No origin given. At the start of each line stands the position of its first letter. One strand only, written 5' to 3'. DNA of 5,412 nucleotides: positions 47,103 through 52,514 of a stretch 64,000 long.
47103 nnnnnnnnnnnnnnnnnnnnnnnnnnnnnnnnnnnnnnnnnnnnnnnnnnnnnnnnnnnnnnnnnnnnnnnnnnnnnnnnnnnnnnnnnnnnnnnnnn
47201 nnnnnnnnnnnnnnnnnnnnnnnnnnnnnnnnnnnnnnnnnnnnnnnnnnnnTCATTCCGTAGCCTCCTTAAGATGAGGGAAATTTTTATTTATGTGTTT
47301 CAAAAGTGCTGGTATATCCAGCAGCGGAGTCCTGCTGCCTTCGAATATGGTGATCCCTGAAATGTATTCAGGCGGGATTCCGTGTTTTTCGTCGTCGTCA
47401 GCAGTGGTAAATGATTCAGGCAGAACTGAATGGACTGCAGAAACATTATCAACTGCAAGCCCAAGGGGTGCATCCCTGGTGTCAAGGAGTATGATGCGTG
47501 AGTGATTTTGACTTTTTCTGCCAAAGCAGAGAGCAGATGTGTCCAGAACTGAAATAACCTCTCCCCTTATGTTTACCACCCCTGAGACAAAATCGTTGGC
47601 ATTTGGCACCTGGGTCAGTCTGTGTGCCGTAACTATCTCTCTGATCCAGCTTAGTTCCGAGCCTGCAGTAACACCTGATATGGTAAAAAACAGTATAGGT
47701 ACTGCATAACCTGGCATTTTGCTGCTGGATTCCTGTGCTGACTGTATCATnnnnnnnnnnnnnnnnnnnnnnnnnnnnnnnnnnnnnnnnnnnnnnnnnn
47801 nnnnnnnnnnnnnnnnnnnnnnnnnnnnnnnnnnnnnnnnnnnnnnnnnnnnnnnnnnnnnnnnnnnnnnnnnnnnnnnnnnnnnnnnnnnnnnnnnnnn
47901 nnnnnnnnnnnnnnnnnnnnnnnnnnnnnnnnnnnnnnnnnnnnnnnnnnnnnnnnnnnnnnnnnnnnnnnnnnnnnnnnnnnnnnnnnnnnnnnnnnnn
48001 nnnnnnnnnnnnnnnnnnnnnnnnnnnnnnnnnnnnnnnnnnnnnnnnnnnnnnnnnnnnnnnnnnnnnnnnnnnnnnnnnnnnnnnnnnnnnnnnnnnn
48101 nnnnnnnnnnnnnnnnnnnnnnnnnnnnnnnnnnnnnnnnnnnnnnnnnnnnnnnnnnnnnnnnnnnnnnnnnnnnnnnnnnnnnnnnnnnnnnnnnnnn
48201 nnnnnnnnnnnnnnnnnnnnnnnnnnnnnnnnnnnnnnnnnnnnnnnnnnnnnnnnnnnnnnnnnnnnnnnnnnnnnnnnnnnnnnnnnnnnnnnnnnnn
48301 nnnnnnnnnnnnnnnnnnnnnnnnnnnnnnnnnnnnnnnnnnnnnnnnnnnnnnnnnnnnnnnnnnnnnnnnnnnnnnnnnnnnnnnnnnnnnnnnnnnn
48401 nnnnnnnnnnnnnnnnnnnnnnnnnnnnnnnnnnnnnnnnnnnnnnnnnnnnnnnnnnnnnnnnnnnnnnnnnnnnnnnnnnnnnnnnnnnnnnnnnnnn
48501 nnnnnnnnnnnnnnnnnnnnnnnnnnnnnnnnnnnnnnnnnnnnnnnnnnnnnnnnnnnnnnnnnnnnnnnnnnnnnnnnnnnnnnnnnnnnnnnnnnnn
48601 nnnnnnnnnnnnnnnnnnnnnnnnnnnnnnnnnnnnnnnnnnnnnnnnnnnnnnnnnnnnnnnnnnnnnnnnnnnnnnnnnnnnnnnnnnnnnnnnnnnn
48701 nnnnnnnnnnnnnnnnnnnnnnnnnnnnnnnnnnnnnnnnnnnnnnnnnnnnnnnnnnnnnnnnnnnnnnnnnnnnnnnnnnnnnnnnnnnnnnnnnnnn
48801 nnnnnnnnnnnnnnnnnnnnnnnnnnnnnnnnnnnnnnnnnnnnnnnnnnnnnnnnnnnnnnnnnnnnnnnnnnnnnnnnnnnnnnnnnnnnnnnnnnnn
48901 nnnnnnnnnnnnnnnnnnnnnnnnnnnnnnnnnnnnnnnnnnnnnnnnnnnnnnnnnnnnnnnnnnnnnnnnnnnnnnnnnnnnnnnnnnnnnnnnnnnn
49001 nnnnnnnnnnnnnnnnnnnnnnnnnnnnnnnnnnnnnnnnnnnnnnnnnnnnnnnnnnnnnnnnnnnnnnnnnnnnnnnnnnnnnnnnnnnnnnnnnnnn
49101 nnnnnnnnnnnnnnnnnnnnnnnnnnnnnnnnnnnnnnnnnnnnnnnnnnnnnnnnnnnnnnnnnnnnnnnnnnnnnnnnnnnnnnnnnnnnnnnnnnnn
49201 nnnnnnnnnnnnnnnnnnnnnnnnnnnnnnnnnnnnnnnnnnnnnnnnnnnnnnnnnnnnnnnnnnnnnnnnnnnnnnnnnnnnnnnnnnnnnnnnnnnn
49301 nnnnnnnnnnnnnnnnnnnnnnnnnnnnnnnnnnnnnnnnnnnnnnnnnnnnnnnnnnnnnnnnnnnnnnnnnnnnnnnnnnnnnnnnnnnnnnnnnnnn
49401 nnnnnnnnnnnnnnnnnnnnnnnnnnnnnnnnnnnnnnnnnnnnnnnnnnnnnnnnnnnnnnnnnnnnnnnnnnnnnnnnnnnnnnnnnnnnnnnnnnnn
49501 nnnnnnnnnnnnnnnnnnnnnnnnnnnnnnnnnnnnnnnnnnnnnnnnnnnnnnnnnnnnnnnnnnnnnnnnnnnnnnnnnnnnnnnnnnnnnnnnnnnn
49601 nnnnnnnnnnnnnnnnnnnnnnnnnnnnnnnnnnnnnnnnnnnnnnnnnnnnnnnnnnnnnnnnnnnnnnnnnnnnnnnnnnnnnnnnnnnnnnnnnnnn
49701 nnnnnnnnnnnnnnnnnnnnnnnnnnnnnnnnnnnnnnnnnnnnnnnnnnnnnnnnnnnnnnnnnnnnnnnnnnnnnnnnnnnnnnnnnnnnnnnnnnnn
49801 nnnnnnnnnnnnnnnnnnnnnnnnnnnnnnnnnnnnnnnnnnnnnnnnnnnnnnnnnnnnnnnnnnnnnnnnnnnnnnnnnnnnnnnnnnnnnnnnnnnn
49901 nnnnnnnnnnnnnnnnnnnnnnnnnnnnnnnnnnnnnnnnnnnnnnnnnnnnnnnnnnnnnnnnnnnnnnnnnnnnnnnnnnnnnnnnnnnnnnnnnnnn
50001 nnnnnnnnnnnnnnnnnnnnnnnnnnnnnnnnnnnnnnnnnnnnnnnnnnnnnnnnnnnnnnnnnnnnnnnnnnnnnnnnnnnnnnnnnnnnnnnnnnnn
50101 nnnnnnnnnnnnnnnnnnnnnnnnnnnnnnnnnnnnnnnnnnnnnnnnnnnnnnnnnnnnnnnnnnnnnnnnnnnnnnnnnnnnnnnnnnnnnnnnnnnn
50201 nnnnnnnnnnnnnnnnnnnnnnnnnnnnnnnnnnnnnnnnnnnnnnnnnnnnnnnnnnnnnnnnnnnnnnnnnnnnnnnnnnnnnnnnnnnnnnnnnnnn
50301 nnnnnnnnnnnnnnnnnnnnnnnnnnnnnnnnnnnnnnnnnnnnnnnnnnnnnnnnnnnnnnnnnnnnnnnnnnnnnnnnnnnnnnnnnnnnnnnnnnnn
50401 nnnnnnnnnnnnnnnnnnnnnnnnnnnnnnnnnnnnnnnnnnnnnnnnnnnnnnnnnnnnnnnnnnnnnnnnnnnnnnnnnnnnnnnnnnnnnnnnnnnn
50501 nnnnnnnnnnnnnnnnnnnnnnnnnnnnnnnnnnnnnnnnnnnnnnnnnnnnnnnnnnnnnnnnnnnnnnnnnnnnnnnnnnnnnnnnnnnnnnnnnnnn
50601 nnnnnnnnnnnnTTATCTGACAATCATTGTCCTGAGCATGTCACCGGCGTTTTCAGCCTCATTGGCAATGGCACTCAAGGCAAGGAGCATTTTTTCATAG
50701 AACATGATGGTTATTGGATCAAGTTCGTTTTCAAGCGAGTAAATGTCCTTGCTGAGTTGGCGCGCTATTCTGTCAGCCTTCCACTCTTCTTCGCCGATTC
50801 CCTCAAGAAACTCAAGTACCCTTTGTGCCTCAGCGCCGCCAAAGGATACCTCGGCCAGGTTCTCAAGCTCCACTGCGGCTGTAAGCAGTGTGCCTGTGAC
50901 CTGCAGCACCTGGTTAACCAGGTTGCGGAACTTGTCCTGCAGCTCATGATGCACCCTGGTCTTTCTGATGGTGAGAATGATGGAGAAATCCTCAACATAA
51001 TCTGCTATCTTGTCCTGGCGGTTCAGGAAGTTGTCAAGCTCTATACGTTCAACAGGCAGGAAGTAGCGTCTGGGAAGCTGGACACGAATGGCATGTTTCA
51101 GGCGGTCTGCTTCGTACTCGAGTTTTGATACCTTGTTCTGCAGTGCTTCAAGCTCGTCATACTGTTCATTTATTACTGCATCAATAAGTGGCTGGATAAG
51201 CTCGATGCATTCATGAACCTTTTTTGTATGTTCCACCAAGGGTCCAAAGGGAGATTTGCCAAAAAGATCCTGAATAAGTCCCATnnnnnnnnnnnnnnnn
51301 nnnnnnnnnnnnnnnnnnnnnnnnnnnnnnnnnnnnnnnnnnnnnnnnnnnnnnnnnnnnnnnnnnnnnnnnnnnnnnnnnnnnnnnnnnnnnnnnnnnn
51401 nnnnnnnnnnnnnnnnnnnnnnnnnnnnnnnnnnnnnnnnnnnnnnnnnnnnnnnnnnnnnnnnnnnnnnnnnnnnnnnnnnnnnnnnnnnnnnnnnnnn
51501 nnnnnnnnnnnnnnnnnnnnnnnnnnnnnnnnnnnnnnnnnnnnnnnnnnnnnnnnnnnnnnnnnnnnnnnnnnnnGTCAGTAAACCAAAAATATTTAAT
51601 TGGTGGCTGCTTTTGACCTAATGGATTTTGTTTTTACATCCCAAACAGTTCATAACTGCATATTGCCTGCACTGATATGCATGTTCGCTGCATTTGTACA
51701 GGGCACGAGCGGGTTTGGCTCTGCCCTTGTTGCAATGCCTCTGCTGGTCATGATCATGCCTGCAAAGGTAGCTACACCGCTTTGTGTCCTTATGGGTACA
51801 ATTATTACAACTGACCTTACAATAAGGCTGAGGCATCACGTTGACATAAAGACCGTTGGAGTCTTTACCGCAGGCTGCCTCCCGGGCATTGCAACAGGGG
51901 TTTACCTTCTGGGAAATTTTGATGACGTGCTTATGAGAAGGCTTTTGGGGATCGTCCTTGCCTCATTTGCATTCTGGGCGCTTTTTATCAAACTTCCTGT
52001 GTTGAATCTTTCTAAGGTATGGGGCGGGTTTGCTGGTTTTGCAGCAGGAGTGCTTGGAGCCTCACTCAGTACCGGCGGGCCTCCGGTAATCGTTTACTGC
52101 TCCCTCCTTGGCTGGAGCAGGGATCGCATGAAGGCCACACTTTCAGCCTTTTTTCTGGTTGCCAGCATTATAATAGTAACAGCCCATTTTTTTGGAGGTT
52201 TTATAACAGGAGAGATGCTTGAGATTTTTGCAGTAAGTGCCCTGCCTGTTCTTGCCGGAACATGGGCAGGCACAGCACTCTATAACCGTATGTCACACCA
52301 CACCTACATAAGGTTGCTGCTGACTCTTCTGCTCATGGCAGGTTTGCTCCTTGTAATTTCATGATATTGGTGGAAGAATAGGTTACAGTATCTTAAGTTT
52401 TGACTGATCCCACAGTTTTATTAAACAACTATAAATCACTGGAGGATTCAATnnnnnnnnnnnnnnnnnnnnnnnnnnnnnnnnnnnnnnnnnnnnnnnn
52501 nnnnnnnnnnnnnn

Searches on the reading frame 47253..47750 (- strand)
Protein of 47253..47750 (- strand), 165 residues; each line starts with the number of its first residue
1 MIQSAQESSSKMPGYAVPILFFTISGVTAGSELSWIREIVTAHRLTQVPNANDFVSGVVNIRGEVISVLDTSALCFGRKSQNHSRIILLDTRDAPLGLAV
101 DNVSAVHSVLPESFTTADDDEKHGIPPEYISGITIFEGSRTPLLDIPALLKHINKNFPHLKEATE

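Call 10: search_protein_families(library=pfam, proteins=[window:47253-47750:-], max_evalue=0.0001)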
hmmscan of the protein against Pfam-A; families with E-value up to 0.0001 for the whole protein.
window:47253-47750:- (165 aa): 1 family
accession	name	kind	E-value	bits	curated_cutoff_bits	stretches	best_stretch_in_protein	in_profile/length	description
PF01584.24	CheW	-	1.7e-27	96.2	23.5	1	19-152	2-136/138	CheW-like domain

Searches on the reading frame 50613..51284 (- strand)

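Call 11: search_protein_families(library=pfam, proteins=[window:50613-51284:-], max_evalue=0.0001)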
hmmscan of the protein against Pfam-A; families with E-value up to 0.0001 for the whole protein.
window:50613-51284:- (223 aa): 1 family
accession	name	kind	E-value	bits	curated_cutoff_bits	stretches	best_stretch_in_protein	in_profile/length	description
PF01865.21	PhoU_div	-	3e-41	141.6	24.4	1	7-222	4-213/214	Protein of unknown function DUF47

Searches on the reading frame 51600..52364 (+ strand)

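Call 11: search_protein_families(library=pfam, proteins=[window:51600-52364:+], max_evalue=0.0001)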
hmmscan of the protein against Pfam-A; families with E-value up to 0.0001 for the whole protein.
window:51600-52364:+ (254 aa): 1 family
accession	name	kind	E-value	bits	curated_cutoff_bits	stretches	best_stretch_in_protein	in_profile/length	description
PF01925.25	TauE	-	1.2e-27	97.5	32.6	1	24-249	2-235/237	Sulfite exporter TauE/SafE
